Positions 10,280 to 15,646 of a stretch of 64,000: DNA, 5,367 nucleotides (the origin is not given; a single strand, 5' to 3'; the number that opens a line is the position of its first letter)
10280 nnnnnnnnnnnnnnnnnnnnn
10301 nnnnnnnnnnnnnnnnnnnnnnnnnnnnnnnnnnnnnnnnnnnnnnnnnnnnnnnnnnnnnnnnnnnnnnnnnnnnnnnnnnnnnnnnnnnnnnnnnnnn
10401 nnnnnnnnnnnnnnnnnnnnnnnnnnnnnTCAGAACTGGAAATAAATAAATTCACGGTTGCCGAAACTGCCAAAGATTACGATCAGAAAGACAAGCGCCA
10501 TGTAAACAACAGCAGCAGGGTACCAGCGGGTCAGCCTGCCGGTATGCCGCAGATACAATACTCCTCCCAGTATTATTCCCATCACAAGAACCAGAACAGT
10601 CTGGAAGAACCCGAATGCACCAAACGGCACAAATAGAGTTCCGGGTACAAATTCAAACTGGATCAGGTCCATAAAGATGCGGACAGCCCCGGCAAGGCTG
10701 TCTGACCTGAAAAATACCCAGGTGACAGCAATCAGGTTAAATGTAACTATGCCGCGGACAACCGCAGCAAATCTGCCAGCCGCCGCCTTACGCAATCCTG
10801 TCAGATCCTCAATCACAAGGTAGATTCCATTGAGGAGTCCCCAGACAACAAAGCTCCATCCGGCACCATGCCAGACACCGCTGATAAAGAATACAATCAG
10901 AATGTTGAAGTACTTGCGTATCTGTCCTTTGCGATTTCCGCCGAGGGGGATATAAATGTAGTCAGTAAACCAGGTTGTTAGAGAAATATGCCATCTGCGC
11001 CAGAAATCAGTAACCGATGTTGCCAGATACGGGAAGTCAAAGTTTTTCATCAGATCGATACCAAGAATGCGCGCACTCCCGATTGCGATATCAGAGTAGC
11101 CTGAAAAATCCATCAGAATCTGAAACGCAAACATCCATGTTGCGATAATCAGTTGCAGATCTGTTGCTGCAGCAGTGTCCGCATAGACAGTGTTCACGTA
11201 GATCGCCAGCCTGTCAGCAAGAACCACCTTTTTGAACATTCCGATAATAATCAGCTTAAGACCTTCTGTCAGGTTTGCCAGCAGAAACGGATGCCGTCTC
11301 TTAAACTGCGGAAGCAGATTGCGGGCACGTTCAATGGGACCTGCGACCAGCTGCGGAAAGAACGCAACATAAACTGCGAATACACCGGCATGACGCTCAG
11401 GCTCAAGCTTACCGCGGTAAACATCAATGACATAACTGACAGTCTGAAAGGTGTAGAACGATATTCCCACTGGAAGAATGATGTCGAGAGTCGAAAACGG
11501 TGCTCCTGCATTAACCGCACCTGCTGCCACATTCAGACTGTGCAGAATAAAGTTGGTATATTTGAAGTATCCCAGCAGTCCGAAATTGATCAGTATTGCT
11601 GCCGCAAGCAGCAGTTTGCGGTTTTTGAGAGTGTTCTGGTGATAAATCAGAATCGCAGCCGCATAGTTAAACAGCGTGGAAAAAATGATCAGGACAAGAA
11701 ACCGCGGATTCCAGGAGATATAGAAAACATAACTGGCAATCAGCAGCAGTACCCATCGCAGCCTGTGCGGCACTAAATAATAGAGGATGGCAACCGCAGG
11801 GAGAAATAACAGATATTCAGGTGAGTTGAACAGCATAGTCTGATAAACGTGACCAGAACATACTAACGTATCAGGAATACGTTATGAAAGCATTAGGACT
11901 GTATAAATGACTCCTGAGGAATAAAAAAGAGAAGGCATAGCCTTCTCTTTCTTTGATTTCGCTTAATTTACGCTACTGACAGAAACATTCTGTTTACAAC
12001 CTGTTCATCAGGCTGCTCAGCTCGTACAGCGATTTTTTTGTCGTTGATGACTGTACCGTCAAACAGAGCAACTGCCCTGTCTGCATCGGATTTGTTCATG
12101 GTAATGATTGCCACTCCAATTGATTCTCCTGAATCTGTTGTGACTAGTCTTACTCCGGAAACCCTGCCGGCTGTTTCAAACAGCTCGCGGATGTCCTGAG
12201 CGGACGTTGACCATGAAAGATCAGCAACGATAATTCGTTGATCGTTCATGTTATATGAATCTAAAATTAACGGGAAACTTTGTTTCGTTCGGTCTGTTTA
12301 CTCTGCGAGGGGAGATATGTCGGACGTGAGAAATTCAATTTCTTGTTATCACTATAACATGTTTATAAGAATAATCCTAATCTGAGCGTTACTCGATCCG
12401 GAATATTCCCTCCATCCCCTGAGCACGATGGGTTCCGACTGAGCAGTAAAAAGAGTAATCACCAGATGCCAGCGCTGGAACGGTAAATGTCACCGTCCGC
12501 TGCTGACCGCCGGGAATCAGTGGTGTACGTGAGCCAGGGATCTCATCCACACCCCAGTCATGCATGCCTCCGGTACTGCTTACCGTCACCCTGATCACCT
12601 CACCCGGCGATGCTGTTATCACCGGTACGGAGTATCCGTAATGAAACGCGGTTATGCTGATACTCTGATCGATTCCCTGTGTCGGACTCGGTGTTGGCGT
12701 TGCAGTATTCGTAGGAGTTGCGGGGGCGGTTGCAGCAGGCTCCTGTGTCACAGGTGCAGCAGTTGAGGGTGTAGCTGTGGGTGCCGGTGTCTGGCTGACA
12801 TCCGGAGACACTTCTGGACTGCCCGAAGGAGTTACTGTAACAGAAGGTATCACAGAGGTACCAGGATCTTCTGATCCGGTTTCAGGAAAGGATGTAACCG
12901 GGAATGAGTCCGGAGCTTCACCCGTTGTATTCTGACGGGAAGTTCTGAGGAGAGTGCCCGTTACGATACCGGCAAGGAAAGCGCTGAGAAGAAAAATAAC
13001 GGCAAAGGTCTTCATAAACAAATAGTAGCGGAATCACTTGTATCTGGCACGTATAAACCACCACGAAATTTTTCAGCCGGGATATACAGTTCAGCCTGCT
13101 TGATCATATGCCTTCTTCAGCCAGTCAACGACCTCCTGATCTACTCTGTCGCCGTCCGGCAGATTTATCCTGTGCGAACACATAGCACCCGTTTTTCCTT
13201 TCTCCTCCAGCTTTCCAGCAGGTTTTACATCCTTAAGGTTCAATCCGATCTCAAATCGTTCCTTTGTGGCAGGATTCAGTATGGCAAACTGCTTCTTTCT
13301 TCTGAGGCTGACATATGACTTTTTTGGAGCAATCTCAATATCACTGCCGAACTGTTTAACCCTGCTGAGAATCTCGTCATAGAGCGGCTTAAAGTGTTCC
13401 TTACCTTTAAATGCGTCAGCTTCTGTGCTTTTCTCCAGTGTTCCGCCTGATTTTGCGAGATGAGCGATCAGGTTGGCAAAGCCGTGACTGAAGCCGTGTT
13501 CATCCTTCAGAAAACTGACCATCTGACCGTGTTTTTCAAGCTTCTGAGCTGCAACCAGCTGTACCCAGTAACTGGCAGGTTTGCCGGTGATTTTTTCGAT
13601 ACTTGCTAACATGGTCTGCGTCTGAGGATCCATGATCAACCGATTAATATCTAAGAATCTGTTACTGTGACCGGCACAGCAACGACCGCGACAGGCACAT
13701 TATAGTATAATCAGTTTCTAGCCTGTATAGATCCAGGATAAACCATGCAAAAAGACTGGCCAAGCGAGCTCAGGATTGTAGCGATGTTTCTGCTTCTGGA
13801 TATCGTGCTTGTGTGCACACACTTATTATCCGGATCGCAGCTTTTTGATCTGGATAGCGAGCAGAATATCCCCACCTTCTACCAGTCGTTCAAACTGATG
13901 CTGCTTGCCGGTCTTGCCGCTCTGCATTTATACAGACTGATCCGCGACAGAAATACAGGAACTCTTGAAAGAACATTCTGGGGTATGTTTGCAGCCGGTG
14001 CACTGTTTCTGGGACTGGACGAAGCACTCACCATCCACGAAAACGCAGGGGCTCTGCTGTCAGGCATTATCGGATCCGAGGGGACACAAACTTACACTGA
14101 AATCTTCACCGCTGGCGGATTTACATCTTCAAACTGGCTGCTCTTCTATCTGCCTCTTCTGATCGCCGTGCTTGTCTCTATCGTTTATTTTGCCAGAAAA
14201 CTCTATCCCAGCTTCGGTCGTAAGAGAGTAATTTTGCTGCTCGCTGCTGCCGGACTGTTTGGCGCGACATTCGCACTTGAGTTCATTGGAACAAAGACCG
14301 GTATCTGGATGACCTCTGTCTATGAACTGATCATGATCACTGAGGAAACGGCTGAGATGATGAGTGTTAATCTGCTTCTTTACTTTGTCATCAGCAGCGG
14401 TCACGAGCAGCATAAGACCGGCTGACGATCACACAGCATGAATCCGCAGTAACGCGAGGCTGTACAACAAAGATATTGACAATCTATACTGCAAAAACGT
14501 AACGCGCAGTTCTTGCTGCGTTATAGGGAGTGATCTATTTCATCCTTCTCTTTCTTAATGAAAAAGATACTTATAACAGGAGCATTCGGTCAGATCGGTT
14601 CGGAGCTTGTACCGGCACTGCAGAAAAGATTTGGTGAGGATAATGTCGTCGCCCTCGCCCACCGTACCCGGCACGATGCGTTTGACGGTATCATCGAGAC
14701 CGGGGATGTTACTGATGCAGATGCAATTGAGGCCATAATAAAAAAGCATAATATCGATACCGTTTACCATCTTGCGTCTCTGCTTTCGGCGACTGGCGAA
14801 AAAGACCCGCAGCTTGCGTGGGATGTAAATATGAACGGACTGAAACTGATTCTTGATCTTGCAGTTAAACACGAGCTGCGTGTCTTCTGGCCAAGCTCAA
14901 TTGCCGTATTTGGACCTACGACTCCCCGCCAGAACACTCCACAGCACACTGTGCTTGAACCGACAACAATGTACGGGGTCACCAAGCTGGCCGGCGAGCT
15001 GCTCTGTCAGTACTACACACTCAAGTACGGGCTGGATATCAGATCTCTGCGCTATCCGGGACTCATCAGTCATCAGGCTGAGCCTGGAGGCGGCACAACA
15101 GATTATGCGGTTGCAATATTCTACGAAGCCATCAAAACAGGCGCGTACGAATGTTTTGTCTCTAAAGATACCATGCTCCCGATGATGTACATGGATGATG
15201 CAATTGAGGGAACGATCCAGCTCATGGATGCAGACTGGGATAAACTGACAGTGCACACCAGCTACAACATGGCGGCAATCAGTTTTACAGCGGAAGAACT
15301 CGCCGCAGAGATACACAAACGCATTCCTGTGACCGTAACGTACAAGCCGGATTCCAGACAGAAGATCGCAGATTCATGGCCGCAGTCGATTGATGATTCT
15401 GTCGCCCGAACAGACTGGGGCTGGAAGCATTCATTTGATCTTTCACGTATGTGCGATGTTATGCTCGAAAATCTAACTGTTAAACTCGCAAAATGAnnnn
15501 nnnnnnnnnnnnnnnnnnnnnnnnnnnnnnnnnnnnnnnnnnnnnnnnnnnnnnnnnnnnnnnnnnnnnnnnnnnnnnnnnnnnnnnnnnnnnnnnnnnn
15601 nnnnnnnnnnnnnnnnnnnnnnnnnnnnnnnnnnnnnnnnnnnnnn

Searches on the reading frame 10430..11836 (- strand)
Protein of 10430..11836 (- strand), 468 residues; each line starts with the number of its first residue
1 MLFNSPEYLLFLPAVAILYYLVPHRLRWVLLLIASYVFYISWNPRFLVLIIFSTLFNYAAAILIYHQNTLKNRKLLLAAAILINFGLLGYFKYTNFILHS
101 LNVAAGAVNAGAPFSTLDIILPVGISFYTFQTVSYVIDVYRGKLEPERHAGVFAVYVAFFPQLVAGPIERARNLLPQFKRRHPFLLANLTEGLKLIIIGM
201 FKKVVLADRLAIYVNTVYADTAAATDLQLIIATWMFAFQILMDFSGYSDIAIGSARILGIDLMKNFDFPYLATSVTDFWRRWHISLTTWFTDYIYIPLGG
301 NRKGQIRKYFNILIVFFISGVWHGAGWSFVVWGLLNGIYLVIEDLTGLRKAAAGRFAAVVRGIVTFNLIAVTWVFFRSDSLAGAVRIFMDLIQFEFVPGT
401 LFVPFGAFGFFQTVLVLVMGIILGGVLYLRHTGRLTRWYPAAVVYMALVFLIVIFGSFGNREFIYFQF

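Call 65: search_protein_families(library=pfam, max_evalue=0.0001, proteins=[window:10430-11836:-])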
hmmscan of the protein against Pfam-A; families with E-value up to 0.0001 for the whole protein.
window:10430-11836:- (468 aa): 2 families
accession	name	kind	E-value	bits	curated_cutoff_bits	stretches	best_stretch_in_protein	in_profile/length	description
PF03062.24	MBOAT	-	6.2e-31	108.3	27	1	153-347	84-298/337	MBOAT, membrane-bound O-acyltransferase family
PF13813.11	MBOAT_2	-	9.4e-10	39.1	25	1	266-326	5-67/85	Membrane bound O-acyl transferase family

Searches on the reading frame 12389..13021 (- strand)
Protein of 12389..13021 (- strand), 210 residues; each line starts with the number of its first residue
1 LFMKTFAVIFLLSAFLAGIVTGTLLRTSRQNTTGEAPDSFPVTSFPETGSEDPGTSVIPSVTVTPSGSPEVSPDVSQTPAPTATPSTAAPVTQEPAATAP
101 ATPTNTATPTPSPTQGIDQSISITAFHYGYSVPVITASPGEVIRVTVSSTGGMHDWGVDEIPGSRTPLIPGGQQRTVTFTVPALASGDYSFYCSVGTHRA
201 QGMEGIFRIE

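Call 65: search_protein_families(library=pfam, max_evalue=0.0001, proteins=[window:12389-13021:-])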
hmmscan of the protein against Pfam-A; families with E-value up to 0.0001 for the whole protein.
window:12389-13021:- (210 aa): 1 family
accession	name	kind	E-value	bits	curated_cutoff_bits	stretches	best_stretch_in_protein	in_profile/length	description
PF00127.26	Copper-bind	-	1.5e-05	25.7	21.2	1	164-207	59-96/99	Copper binding proteins, plastocyanin/azurin family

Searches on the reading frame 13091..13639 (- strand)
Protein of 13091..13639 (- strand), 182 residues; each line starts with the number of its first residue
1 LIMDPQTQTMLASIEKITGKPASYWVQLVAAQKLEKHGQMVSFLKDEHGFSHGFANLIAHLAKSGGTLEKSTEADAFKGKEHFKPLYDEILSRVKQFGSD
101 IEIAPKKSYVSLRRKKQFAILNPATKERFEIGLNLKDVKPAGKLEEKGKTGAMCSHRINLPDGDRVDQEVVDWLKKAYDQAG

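Call 66: search_protein_families(library=pfam, max_evalue=0.0001, proteins=[window:13091-13639:-])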
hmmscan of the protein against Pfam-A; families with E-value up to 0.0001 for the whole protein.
window:13091-13639:- (182 aa): 2 families
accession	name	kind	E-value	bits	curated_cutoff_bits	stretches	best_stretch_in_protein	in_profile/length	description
PF18899.5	DUF5655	-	3.5e-24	85.4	24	1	75-180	3-108/109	Domain of unknown function (DUF5655)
PF14117.11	DUF4287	-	1.4e-22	79.9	27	1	8-63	3-59/60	Domain of unknown function (DUF4287)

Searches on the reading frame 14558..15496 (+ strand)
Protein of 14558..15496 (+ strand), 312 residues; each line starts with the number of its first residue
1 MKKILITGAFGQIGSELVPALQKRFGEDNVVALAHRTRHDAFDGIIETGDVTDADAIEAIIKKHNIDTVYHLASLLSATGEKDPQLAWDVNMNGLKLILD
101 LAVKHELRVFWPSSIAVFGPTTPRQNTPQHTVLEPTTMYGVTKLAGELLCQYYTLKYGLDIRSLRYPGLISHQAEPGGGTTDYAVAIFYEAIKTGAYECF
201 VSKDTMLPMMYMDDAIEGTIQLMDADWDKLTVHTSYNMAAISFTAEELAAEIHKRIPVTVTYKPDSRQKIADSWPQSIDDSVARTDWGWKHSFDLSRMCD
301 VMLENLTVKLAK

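Call 66: search_protein_families(library=pfam, max_evalue=0.0001, proteins=[window:14558-15496:+])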
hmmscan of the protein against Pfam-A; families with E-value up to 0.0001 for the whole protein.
window:14558-15496:+ (312 aa): 6 families
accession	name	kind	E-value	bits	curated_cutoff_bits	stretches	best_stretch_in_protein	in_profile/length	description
PF01370.27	Epimerase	-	1.1e-33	117.1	20.9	1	4-225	1-227/240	NAD dependent epimerase/dehydratase family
PF16363.11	GDP_Man_Dehyd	-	6.8e-22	78.8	27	1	5-301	1-331/332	GDP-mannose 4,6 dehydratase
PF04321.23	RmlD_sub_bind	-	1.5e-17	64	27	1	3-152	2-138/287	RmlD substrate binding domain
PF01073.25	3Beta_HSD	-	1.6e-09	37.7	22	1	5-127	1-132/280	3-beta hydroxysteroid dehydrogenase/isomerase family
PF02719.21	Polysacc_synt_2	-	8.4e-09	35.5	20.2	1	4-108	1-121/293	Polysaccharide biosynthesis protein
PF07993.18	NAD_binding_4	-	1.5e-08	34.6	20.1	1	64-213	87-252/258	Male sterility protein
